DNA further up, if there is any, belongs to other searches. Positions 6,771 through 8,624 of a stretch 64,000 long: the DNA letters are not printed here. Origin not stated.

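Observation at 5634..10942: A translationally coupled virB4-virB6 operon lacks virB3 and encodes a single giant VirB6 with a 24-cysteine N-terminal domain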

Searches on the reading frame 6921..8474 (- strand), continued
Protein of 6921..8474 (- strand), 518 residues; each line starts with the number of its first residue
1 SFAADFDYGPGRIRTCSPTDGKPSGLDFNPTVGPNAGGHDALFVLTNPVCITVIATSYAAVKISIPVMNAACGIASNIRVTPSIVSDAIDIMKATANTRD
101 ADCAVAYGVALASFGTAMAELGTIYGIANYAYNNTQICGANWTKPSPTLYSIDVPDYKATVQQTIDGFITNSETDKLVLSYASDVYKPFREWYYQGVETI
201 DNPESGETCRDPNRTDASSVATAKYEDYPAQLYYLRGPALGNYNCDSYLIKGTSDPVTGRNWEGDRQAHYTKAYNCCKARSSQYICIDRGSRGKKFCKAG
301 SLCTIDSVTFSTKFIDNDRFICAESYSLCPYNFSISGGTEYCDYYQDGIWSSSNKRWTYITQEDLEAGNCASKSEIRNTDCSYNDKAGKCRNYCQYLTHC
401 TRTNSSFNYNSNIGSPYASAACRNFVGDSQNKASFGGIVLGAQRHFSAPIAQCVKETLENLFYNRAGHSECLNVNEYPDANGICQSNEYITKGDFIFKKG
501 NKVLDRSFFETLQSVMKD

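Call 80: find_encoding_contigs(protein=P0418, flank=10000, max_places=3)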
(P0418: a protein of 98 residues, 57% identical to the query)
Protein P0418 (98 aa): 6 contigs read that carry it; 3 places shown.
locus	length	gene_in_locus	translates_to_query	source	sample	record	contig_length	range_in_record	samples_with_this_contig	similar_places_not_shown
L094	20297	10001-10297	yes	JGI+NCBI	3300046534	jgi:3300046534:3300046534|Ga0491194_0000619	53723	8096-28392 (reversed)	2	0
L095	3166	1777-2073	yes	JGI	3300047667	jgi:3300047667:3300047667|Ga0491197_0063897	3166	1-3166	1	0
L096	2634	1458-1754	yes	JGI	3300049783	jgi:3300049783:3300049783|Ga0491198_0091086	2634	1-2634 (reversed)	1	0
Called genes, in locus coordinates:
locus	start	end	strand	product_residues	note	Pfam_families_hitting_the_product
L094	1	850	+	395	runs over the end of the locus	PF00364:Biotin_lipoyl, PF25919:BSH_CusB (faint), PF02817:E3_binding, PF00198:2-oxoacid_dh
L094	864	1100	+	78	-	PF13783:DUF4177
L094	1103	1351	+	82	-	-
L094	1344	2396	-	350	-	PF21694:DNA_pol3_delta_C (weak)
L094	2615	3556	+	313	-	PF03462:PCRF, PF00472:RF-1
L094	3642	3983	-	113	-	PF00830:Ribosomal_L28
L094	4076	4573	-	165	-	PF04956:TrbC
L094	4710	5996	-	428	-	PF00587:tRNA-synt_2b, PF03129:HGTP_anticodon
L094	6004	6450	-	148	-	PF03364:Polyketide_cyc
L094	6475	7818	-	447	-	PF02881:SRP54_N, PF00448:SRP54, PF13401:AAA_22 (weak), PF02978:SRP_SPB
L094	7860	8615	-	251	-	PF03309:Pan_kinase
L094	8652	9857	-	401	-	PF00155:Aminotran_1_2, PF01041:DegT_DnrJ_EryC1 (weak), PF12897:Asp_aminotransf (weak)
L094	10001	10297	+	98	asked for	PF05101:VirB3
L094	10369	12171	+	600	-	PF01336:tRNA_anti-codon, PF00152:tRNA-synt_2, PF02938:GAD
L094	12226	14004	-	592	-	PF01541:GIY-YIG, PF27096:UvrC_M, PF22920:UvrC_RNaseH, PF08459:UvrC_RNaseH_dom, PF12826:HHH_2, PF14520:HHH_5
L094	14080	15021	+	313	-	PF02511:Thy1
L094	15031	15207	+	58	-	PF02416:TatA_B_E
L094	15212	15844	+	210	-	PF06055:ExoD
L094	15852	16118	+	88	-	PF03937:Sdh5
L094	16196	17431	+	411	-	PF00364:Biotin_lipoyl, PF25997:BSH_YhbJ (weak), PF02817:E3_binding, PF00198:2-oxoacid_dh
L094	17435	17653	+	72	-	-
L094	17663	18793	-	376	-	PF00733:Asn_synthase (weak), PF03054:tRNA_Me_trans, PF06508:QueC (weak), PF20259:tRNA_Me_trans_M, PF20258:tRNA_Me_trans_C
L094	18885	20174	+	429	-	PF00285:Citrate_synt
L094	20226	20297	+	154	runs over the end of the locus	PF01029:NusB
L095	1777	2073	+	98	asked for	PF05101:VirB3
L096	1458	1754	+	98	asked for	PF05101:VirB3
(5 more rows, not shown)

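Call 82: find_encoding_contigs(protein=P0411, flank=8000, max_places=2)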
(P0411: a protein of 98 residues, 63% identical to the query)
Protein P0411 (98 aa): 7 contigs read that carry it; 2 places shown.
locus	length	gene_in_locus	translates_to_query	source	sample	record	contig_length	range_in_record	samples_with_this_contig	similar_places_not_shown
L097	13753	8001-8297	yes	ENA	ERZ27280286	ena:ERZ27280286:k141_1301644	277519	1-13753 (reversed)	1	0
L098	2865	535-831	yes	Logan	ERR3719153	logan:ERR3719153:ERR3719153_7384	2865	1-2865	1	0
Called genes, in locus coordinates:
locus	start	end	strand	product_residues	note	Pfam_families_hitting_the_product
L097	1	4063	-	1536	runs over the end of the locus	-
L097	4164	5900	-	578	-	PF00753:Lactamase_B, PF12706:Lactamase_B_2 (weak), PF22505:RNase_J_b_CASP, PF07521:RMMBL, PF17770:RNase_J_C (faint)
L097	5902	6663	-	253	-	PF03309:Pan_kinase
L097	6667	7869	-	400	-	PF00155:Aminotran_1_2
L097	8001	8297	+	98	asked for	PF05101:VirB3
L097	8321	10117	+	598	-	PF01336:tRNA_anti-codon, PF00152:tRNA-synt_2, PF02938:GAD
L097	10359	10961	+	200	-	-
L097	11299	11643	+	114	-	PF06094:GGACT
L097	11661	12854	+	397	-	PF00155:Aminotran_1_2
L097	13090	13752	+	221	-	?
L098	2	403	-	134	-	?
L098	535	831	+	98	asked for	PF05101:VirB3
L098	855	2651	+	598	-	PF01336:tRNA_anti-codon, PF00152:tRNA-synt_2, PF02938:GAD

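Call 85: search_solved_structures(query=window:6921-8474:-, max_evalue=1)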
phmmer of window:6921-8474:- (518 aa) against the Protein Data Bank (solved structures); distinct sequences matched with E-value up to 1: 0.

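Call 97: predict_structure(alignment_id=A3)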
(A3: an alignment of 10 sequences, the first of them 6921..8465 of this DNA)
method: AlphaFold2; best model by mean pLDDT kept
length: 515 residues; sequences in the alignment: 10
mean_pLDDT: 61.0   pTM: 0.53
mean pLDDT of the five models: 61.0, 60.6, 59.8, 59.0, 55.4
residues with pLDDT >= 90: 5; 70-90: 229; 50-70: 106; < 50: 175
segments of 3 or more residues with pLDDT < 50: 1-21, 27-36, 143-150, 332-343, 384-395, 403-481, 484-489, 491-515
pLDDT, mean of each block of 10 residues (from residue 1): 25 42 48 45 61 77 84 65 75 76 84 77 72 76 44 77 89 79 85 86 82 72 87 70 70 76 84 85 85 87 82 69 60 38 56 59 72 68 43 50 33 30 28 25 29 32 31 42 49 35 33 32
secondary structure, 60 per line:
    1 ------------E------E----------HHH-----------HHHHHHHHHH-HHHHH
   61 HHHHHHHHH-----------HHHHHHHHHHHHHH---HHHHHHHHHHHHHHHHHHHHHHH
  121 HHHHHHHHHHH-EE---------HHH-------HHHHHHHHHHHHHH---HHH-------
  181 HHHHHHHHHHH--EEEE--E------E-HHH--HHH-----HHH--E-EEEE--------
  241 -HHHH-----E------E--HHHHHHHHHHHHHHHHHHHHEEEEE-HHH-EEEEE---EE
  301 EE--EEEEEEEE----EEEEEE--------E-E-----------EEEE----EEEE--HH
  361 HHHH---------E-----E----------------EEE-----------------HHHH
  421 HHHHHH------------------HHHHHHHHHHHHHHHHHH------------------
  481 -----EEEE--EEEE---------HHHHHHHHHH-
elements in order: H45-54 H56-69 H81-94 H98-131 H154-167 H181-191 E194-197 E229-232 H242-245 H261-280 E281-285 E291-295 E299-302 E305-312 E317-322 E345-348 E353-356 H359-364 E397-399 H417-426 H445-462 E486-489 E492-495 H505-514

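Call 99: fold_search(model_id=the predicted structure, library=pdb)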
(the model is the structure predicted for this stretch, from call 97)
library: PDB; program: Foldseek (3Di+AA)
matches with E <= 10: 95; with E <= 0.001: 0
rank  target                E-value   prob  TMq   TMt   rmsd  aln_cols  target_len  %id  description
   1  3lxu                  8.1e-01  0.08  0.06  0.03  14.8       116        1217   12  Crystal Structure of Tripeptidyl Peptidase 2 (TPP II) (released 2010-08-11)
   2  2q13                  1.1e+00  0.04  0.10  0.13  36.8       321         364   10  Crystal structure of BAR-PH domain of APPL1 (released 2007-08-14)
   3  2bsz_B                1.4e+00  0.25  0.08  0.16   3.6        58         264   12  Structure of Mesorhizobium loti arylamine N-acetyltransferase 1 (released 2005-05-25)
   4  5c5b_C                1.4e+00  0.01  0.07  0.09  34.7       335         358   12  Crystal Structure of Human APPL BAR-PH Heterodimer (released 2016-06-22)
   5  4cgk_B                1.7e+00  0.01  0.08  0.09  30.7       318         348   13  Crystal structure of the essential protein PcsB from Streptococcus pneumoniae (released 2014-05-21)
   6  7wc2_A                2.4e+00  0.06  0.06  0.07  11.4        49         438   14  Cryo-EM structure of alphavirus, Getah virus (released 2022-11-02)
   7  7q2n_BBB              2.6e+00  0.03  0.07  0.17   5.5        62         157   14  Beta-lactoglobulin mutant FAF (I56F/L39A/M107F) in complex with desipramine (FAF-DSM) (released 2022-05-11)
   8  7q19                  2.6e+00  0.03  0.07  0.16   6.2        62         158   13  Beta-lactoglobulin mutant FAW (I56F/L39A/M107W) in complex with desipramine (FAW-DSM#3) (released 2022-05-11)
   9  4qe0_A                3.1e+00  0.08  0.05  0.14  11.9        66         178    9  Crystal structure of a DUF5043 family protein (BACUNI_01052) from Bacteroides uniformis ATCC 8492 at 1.85 A resolution (released 2014-07-09)
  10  4qe0_B                3.1e+00  0.05  0.06  0.16  14.3        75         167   15  Crystal structure of a DUF5043 family protein (BACUNI_01052) from Bacteroides uniformis ATCC 8492 at 1.85 A resolution (released 2014-07-09)
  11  6wty_A                3.1e+00  0.03  0.07  0.11  27.7       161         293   10  Plasmodium vivax reticulocyte binding protein 2b (PvRBP2b) bound to human monoclonal antibody 253245 (released 2021-01-27)
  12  9kcr_A                3.1e+00  0.01  0.08  0.05  22.3       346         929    8  Cryo-EM structure of human sodium pump E1003K complexed with NDRG3 in (2Na+)E1 state (released 2025-11-12)
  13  2w0f_C                3.3e+00  0.09  0.08  0.29   9.6        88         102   12  Potassium Channel KcsA-Fab Complex with Tetraoctylammonium (released 2009-11-17)
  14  6qi7                  3.3e+00  0.05  0.06  0.16   5.7        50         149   14  Engineered beta-lactoglobulin: variant L39Y in complex with endogenous ligand (released 2019-01-30)
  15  7zlf                  3.5e+00  0.05  0.06  0.17   4.9        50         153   12  Mutant L39Y-L58F of recombinant bovine beta-lactoglobulin in complex with endogenous fatty acid (released 2023-04-26)
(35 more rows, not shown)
